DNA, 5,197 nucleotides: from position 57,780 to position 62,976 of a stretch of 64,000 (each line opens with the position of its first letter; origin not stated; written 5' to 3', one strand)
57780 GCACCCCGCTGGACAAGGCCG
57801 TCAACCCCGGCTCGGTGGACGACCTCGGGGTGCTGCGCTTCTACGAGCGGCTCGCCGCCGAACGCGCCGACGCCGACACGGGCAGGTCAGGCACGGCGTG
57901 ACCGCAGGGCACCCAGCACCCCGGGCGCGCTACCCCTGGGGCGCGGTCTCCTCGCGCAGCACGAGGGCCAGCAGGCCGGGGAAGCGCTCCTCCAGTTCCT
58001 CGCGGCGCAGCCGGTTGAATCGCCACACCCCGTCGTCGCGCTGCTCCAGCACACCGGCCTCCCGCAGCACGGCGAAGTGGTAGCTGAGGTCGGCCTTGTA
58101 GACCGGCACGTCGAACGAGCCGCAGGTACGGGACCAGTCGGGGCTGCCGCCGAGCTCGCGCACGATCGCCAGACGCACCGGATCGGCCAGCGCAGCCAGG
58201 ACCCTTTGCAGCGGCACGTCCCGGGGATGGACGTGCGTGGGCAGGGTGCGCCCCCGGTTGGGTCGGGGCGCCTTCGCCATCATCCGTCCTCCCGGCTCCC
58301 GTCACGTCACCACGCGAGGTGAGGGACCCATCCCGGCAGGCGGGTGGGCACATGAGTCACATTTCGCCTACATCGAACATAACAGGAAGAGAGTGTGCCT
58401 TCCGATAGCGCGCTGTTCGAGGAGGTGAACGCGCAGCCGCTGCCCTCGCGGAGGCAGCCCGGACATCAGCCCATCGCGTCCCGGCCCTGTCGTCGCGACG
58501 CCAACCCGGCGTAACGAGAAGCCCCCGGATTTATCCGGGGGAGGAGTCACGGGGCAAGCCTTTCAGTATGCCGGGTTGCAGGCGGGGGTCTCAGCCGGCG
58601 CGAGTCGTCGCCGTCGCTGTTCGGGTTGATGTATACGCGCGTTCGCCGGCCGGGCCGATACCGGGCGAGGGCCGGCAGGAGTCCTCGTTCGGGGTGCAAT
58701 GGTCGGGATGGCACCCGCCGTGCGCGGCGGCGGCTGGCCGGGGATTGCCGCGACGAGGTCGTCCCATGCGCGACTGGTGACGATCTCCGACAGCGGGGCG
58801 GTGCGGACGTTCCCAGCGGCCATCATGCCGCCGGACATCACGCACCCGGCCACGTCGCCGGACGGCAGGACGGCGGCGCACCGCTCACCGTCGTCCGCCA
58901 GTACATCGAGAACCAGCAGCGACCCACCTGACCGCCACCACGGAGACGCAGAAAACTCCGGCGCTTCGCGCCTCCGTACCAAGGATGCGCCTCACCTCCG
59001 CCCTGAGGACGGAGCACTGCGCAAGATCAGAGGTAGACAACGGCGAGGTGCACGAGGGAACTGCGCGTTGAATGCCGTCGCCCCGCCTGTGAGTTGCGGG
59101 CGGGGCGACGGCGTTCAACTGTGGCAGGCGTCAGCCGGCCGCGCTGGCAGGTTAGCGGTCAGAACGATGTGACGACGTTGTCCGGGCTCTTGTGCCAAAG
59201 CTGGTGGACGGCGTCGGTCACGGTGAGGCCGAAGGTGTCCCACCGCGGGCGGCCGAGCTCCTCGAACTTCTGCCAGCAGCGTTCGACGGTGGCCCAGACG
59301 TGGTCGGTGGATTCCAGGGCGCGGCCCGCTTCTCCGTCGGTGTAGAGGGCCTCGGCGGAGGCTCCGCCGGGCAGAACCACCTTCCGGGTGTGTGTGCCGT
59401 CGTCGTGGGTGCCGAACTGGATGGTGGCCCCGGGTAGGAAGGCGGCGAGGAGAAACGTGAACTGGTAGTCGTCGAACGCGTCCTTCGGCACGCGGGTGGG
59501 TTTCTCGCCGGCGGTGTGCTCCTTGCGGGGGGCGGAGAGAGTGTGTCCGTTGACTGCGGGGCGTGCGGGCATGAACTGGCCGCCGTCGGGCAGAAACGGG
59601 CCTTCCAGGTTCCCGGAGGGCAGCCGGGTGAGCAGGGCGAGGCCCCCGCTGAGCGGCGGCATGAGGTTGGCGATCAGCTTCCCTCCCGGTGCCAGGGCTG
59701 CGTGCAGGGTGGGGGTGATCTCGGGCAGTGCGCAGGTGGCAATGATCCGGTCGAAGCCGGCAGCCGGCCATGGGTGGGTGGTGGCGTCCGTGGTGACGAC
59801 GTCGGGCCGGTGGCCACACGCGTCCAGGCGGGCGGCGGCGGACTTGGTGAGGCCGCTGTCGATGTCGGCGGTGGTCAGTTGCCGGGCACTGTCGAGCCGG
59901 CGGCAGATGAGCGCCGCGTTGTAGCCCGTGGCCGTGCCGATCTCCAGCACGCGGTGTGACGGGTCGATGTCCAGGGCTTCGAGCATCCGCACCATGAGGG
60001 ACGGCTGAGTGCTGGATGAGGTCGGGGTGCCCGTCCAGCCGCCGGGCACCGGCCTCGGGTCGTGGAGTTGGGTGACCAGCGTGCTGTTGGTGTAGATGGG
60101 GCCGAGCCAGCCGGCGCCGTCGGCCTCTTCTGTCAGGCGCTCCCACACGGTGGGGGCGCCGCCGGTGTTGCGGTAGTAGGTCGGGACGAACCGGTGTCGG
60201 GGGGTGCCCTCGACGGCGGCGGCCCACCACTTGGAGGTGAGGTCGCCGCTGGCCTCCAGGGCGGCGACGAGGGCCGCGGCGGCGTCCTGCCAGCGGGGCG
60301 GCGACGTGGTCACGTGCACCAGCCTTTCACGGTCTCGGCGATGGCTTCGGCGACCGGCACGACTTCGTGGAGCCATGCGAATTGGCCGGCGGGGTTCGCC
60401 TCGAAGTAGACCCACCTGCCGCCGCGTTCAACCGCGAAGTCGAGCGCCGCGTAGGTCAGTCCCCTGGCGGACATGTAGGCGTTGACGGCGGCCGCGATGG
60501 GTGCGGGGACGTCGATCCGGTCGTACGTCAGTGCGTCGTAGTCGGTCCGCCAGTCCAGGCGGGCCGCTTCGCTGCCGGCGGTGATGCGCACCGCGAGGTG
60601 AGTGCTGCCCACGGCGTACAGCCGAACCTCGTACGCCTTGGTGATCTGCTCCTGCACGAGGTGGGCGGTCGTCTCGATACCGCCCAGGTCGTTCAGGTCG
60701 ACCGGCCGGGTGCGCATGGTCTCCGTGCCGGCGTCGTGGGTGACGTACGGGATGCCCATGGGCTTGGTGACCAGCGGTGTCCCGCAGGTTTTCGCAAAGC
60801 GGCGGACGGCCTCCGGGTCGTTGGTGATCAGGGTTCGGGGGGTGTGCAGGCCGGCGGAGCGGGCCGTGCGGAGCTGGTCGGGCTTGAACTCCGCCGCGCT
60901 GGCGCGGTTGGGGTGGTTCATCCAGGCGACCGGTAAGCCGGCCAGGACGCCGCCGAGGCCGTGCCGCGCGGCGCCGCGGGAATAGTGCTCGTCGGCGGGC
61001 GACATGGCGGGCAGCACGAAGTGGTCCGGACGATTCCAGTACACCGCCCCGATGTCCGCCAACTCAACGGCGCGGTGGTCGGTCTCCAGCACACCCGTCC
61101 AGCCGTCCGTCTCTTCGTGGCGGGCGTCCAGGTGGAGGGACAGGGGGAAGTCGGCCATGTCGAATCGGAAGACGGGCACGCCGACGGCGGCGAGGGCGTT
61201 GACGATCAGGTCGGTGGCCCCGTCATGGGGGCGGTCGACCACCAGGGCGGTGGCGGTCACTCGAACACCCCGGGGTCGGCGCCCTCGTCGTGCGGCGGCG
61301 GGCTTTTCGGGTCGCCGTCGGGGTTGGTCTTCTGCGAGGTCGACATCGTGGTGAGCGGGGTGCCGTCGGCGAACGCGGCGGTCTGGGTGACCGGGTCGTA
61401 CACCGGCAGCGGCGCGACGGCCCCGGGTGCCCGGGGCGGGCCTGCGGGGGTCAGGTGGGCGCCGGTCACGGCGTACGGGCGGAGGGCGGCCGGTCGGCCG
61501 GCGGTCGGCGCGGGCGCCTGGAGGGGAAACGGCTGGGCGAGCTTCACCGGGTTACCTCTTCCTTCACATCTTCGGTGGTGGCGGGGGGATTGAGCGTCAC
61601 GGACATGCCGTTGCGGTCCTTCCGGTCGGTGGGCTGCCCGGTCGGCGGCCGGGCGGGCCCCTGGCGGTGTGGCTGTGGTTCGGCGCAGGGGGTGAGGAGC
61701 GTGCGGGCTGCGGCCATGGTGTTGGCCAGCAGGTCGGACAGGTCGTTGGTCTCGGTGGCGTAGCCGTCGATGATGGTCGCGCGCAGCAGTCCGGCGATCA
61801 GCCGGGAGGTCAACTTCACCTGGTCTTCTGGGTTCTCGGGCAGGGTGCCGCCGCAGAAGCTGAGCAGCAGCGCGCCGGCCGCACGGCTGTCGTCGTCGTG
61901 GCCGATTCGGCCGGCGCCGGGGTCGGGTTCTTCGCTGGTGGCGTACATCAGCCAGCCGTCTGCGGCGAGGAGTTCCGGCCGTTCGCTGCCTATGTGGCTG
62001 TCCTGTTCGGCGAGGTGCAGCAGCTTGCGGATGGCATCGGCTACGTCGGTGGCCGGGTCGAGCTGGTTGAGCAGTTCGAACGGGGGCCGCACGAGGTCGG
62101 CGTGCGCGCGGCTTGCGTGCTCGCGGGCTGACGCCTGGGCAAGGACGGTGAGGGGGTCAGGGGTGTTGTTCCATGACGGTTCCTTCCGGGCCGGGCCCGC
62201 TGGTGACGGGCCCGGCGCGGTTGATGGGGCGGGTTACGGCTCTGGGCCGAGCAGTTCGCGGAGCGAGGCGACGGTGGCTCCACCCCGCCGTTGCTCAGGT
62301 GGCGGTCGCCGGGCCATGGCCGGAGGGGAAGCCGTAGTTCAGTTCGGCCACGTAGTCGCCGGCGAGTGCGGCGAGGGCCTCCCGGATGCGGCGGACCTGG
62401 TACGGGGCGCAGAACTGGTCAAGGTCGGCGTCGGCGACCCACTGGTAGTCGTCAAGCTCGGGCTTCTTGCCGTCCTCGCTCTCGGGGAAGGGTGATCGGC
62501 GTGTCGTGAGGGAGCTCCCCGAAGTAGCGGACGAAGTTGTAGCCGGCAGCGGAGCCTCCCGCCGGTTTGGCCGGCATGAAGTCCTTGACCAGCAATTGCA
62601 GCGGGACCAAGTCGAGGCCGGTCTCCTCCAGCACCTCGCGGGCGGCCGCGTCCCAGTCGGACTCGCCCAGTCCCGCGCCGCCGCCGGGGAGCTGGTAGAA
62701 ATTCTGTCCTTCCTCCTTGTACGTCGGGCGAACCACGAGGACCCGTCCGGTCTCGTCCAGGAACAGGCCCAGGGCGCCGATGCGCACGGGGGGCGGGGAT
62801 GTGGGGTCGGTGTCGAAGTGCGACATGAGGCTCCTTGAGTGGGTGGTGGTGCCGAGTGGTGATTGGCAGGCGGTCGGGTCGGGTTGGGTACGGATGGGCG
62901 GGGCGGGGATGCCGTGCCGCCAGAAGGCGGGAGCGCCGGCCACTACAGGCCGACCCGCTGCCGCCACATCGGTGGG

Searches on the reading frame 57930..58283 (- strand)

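Call 14: search_protein_families(library=pfam, proteins=[window:57930-58283:-], max_evalue=0.01)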
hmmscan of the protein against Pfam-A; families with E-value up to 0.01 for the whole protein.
window:57930-58283:- (117 aa): 1 family
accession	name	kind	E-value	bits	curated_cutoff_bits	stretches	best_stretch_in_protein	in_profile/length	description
PF12840.13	HTH_20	-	5.3e-07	30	27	1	32-82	1-51/51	Helix-turn-helix domain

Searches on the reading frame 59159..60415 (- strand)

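Call 51: search_protein_families(library=pfam, proteins=[window:59159-60415:-], max_evalue=0.01)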
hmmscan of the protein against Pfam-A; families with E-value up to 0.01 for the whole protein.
window:59159-60415:- (418 aa): 5 families
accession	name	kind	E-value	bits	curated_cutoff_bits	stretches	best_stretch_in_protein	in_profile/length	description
PF01135.25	PCMT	-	4.6e-16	59.7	20.3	1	134-249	55-171/210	Protein-L-isoaspartate(D-aspartate) O-methyltransferase (PCMT)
PF13649.12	Methyltransf_25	-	6.1e-08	33.7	27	1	156-242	1-94/97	Methyltransferase domain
PF08241.18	Methyltransf_11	-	8.7e-05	23.5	21.2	1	157-236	1-75/95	Methyltransferase domain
PF08242.18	Methyltransf_12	-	0.00036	21.6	30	1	157-242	1-93/98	Methyltransferase domain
PF00398.26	RrnaAD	-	0.0021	17.6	24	1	137-214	15-88/263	Ribosomal RNA adenine dimethylase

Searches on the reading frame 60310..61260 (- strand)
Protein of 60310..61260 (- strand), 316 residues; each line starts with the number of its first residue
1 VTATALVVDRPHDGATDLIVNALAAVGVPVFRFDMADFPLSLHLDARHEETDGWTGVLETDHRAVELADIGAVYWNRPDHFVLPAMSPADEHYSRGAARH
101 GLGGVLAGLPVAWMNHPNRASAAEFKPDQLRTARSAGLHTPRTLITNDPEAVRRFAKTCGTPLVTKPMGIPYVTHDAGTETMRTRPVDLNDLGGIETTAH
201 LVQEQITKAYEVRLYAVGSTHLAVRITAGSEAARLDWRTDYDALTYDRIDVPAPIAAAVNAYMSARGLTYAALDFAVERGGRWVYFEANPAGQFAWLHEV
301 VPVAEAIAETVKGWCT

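Call 51: search_protein_families(library=pfam, proteins=[window:60310-61260:-], max_evalue=0.01)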
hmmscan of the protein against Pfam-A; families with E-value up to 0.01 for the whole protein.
window:60310-61260:- (316 aa): 2 families
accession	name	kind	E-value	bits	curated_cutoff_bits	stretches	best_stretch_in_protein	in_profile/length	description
PF21068.3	ATPgraspMvdD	-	1.9e-07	31.6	27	1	16-111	14-110/121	MvdD pre-ATP grasp domain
PF18299.6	R2K_2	-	0.0023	18.2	26.2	1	196-291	52-131/147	ATP-grasp domain, R2K clade family 2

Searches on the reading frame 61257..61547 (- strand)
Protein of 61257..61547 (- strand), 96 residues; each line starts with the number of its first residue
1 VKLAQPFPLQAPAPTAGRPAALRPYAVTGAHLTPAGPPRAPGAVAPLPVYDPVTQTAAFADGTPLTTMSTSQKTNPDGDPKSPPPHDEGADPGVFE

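Call 51: search_protein_families(library=pfam, proteins=[window:61257-61547:-], max_evalue=0.01)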
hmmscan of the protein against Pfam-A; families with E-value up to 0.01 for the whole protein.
window:61257-61547:- (96 aa): 1 family
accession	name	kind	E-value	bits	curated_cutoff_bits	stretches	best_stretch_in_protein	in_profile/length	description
PF14408.11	Actino_peptide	-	0.0033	17.9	25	0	47-83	8-53/58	Ribosomally synthesised peptide in actinomycetes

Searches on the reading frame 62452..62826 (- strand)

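Call 51: search_protein_families(library=pfam, proteins=[window:62452-62826:-], max_evalue=0.01)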
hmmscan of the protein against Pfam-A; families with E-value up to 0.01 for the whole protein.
window:62452-62826:- (124 aa): 1 family
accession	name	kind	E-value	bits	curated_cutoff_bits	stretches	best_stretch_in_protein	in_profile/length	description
PF00293.34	NUDIX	-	4.5e-12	46.6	21.1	1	15-79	3-66/134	NUDIX domain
